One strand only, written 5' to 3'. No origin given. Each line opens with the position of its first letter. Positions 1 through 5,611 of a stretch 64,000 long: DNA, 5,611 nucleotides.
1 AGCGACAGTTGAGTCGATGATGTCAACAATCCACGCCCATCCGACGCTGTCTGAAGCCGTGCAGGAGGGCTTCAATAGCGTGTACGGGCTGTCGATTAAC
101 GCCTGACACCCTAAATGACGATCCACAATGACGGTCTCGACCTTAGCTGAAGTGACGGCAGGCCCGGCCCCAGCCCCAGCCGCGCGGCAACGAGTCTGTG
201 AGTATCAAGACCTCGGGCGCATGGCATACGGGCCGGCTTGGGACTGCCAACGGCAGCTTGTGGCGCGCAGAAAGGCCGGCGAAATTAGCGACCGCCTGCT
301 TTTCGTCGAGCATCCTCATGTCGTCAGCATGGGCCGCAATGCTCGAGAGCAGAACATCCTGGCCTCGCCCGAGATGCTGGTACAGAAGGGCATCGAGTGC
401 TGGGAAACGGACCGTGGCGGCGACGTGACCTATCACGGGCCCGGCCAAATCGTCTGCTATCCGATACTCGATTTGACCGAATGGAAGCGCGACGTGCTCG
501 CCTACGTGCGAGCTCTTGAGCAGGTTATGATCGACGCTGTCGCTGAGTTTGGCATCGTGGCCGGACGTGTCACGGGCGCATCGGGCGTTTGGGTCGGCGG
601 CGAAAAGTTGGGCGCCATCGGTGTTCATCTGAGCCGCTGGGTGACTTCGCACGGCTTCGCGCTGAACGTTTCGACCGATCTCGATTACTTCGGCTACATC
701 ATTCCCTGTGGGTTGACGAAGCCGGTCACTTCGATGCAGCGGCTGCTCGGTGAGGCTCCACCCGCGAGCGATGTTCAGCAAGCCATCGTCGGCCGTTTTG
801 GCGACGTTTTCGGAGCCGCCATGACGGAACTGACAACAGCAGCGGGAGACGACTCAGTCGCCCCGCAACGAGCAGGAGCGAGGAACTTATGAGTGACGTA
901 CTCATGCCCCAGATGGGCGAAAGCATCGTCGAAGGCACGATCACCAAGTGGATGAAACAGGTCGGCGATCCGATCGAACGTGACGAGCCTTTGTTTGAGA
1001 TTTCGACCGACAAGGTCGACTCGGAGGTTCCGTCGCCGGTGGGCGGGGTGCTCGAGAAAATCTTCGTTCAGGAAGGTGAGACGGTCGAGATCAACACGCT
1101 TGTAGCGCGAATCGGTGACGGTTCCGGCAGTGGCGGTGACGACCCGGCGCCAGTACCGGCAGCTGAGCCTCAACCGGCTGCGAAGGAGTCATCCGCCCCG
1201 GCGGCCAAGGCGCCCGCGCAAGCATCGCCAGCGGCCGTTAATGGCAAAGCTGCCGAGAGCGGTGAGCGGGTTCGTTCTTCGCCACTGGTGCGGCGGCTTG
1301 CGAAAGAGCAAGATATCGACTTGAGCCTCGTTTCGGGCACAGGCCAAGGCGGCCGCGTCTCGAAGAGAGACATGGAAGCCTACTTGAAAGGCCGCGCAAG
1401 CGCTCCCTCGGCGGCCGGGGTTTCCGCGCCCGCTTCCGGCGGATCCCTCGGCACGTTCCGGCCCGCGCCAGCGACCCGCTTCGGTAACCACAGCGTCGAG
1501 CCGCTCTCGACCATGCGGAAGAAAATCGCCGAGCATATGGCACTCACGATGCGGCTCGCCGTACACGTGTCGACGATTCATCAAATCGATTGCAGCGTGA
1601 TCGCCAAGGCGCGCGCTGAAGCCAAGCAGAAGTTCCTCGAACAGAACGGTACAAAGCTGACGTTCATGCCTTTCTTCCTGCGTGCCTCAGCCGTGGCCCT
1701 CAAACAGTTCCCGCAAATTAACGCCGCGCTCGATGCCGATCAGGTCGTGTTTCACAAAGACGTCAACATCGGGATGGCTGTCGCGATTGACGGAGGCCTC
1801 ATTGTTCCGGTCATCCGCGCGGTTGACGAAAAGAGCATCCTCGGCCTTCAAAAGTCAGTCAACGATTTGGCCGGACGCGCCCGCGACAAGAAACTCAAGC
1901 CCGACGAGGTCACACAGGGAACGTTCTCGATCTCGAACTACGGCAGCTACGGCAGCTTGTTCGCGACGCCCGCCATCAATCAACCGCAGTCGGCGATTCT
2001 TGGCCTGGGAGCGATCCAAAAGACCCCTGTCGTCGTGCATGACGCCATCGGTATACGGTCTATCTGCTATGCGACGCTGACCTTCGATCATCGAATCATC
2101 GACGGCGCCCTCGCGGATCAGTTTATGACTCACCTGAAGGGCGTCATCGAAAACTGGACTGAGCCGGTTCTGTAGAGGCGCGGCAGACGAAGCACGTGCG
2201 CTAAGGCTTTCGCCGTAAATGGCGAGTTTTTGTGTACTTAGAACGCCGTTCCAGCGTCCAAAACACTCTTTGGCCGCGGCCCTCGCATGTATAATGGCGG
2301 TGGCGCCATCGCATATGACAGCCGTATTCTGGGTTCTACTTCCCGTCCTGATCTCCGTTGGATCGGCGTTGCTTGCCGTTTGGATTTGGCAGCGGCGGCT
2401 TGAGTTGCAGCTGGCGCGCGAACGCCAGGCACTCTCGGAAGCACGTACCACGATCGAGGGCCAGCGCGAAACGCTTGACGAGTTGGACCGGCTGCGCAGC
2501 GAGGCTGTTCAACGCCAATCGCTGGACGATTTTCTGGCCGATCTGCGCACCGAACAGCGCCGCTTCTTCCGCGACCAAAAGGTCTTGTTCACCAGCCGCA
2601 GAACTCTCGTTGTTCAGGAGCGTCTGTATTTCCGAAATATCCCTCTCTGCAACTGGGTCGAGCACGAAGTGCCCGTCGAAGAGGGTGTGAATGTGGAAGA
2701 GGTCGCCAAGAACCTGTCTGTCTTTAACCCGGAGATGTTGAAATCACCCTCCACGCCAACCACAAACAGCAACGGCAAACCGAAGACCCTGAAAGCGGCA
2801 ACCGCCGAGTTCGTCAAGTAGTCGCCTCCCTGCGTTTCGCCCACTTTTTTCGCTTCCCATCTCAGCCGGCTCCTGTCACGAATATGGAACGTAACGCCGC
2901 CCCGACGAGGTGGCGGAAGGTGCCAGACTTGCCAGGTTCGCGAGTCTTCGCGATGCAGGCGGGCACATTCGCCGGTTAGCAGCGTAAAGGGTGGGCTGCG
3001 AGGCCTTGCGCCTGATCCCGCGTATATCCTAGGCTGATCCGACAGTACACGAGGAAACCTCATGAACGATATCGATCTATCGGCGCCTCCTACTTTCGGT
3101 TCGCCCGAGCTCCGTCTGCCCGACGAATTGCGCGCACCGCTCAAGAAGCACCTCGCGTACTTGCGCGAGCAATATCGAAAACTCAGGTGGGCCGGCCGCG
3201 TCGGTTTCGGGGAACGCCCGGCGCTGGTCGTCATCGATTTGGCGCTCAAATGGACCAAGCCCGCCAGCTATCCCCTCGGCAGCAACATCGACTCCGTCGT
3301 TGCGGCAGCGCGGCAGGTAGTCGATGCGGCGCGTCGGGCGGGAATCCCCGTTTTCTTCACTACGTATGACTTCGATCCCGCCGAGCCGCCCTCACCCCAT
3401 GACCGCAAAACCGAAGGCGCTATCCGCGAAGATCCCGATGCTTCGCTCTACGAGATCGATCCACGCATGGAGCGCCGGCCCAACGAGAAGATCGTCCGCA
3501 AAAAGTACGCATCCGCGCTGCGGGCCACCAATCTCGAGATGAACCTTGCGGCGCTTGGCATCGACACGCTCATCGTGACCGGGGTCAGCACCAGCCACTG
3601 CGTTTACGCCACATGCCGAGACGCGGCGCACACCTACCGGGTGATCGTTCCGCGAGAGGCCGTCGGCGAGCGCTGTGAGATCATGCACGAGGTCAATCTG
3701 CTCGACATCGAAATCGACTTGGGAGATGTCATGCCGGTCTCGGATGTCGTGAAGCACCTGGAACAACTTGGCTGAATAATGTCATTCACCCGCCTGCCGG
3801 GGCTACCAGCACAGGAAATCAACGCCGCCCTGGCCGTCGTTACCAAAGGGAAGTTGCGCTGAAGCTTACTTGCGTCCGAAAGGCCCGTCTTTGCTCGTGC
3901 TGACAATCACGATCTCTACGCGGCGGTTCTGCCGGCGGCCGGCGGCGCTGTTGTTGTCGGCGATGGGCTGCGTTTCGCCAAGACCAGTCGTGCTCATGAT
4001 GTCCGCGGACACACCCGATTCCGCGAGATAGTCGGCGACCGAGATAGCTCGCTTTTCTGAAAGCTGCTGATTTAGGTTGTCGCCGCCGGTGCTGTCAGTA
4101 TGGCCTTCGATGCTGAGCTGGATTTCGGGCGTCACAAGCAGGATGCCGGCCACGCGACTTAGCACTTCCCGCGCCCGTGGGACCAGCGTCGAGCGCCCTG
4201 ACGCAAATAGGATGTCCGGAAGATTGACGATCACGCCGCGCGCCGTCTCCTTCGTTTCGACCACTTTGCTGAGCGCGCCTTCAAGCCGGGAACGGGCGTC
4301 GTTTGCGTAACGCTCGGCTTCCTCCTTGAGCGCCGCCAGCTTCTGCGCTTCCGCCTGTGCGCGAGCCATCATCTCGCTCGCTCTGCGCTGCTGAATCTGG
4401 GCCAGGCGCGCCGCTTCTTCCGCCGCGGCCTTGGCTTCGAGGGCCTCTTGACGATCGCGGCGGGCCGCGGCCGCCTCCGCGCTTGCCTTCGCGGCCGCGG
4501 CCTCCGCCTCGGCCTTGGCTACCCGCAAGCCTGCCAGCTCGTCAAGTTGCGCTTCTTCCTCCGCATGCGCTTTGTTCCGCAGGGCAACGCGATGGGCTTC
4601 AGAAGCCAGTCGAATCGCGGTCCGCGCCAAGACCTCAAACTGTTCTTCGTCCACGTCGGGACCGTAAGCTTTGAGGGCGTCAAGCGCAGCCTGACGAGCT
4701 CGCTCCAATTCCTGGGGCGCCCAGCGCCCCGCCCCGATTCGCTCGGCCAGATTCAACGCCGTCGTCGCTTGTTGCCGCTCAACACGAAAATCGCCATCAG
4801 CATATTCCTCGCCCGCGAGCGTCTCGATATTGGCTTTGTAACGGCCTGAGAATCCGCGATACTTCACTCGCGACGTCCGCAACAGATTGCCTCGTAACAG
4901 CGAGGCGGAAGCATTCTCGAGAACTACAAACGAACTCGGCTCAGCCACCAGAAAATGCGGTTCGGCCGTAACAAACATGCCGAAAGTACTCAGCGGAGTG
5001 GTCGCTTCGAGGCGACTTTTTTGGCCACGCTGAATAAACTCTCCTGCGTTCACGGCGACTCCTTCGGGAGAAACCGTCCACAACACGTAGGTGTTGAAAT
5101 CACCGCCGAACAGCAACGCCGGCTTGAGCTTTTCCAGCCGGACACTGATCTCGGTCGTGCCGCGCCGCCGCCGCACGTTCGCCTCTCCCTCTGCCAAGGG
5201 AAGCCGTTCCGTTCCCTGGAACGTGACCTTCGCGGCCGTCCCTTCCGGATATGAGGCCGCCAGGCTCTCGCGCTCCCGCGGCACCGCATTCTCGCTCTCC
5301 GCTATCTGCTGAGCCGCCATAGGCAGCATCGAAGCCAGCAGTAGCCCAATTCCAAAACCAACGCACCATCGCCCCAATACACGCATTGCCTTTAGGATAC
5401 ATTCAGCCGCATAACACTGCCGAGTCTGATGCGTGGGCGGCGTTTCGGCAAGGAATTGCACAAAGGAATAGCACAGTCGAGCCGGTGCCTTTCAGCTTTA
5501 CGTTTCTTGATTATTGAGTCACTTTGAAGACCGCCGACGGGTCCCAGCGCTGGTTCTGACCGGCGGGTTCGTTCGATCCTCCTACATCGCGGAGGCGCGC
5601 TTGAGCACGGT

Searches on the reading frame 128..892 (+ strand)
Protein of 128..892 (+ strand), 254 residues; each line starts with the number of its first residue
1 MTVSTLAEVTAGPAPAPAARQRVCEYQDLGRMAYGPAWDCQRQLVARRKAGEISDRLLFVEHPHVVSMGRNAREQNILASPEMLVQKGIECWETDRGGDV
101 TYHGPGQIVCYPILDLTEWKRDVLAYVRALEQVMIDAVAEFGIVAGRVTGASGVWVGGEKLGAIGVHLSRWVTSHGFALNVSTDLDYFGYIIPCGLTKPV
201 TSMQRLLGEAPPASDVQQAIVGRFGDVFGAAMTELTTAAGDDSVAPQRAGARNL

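Call 87: search_protein_families(library=pfam, proteins=[window:128-892:+], max_evalue=0.00001)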
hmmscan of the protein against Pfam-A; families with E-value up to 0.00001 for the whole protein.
window:128-892:+ (254 aa): 1 family
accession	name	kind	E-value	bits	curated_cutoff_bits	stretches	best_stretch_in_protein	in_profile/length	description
PF21948.1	LplA-B_cat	-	1.8e-49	168.9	27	1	36-224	4-199/200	Lipoyl protein ligase A/B catalytic domain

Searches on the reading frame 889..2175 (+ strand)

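Call 87: search_protein_families(library=pfam, proteins=[window:889-2175:+], max_evalue=0.00001)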
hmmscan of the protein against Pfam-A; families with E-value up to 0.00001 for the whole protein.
window:889-2175:+ (428 aa): 3 families
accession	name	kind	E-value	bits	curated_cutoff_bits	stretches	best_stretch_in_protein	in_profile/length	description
PF00198.28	2-oxoacid_dh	-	1.9e-79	266.8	23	1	201-425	4-229/232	2-oxoacid dehydrogenases acyltransferase (catalytic domain)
PF00364.28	Biotin_lipoyl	-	2.5e-20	72.5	22.1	1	3-75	2-73/73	Biotin-requiring enzyme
PF02817.22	E3_binding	-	1.3e-13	51.3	23.7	1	128-163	1-36/36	e3 binding domain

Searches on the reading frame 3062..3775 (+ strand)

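Call 87: search_protein_families(library=pfam, proteins=[window:3062-3775:+], max_evalue=0.00001)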
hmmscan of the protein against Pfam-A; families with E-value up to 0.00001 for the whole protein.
window:3062-3775:+ (237 aa): 1 family
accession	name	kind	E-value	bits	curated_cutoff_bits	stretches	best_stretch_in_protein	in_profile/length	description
PF00857.26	Isochorismatase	-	2.1e-30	106.5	27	1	54-217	2-164/175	Isochorismatase domain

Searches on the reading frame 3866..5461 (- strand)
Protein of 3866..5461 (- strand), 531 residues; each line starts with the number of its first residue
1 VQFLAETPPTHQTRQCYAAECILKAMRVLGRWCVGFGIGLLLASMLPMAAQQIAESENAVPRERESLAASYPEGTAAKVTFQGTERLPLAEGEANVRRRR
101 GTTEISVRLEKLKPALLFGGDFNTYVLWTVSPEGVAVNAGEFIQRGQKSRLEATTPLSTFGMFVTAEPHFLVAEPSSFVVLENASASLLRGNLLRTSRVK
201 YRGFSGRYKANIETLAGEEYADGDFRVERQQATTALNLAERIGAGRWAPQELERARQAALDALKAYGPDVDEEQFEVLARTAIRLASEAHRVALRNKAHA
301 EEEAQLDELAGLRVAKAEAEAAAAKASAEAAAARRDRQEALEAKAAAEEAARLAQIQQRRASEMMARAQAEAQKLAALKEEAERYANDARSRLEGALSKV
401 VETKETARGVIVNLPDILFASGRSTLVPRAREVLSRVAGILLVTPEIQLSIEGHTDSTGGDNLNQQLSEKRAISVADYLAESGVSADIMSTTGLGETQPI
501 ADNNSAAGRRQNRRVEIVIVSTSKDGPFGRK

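Call 54: search_protein_families(library=pfam, proteins=[window:3866-5461:-], max_evalue=0.00001)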
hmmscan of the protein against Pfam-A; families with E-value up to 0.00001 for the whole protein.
window:3866-5461:- (531 aa): 1 family
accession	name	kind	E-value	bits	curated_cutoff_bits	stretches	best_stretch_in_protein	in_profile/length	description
PF00691.25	OmpA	-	7.2e-22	78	27.2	1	418-513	1-98/98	OmpA family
